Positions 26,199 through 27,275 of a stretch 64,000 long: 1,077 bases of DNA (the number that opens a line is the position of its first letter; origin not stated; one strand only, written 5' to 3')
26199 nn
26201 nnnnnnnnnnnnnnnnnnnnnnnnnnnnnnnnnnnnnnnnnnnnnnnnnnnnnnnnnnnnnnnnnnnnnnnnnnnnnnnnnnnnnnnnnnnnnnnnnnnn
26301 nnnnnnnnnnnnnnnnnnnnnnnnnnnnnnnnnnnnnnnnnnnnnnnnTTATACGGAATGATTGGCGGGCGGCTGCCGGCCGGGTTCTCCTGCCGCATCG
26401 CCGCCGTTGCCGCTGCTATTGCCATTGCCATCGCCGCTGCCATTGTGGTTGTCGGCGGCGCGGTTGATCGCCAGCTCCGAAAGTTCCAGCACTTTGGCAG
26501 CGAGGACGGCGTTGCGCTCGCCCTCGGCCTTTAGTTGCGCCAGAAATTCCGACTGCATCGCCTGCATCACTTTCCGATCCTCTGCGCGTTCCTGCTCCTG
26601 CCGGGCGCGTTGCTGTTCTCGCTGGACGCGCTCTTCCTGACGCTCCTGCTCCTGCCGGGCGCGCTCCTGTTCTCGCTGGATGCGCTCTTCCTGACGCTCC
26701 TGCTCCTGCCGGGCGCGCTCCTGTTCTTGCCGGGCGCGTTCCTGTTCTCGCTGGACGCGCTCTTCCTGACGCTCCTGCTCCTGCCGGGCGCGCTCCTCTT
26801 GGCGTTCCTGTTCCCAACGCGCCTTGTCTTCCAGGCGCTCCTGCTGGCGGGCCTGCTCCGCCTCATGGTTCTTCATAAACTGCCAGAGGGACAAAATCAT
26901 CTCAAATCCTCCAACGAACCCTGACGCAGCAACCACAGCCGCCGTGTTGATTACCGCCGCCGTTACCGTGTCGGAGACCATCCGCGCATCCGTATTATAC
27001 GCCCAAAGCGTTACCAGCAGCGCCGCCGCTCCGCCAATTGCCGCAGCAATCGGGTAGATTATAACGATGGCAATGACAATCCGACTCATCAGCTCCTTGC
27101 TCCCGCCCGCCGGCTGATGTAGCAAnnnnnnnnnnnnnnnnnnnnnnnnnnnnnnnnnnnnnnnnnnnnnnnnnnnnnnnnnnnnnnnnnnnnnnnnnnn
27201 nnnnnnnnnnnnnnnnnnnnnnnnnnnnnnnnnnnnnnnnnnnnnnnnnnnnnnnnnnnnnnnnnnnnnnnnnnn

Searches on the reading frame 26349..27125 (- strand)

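Call 13: search_protein_families(library=pfam, proteins=[window:26349-27125:-], max_evalue=0.1)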
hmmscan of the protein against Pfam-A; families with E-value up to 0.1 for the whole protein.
window:26349-27125:- (258 aa): 3 families
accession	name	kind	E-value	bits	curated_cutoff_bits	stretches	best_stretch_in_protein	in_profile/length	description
PF22251.1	PFF1_TM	-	0.00096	19.2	32.3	1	48-182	86-220/300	Vacuolar membrane protease, transmembrane domain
PF19857.4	DUF6332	-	0.0065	17.4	25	1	18-94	10-80/85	Family of unknown function (DUF6332)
PF04791.21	LMBR1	-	0.018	14.3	31.9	1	12-184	120-294/510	LMBR1-like membrane protein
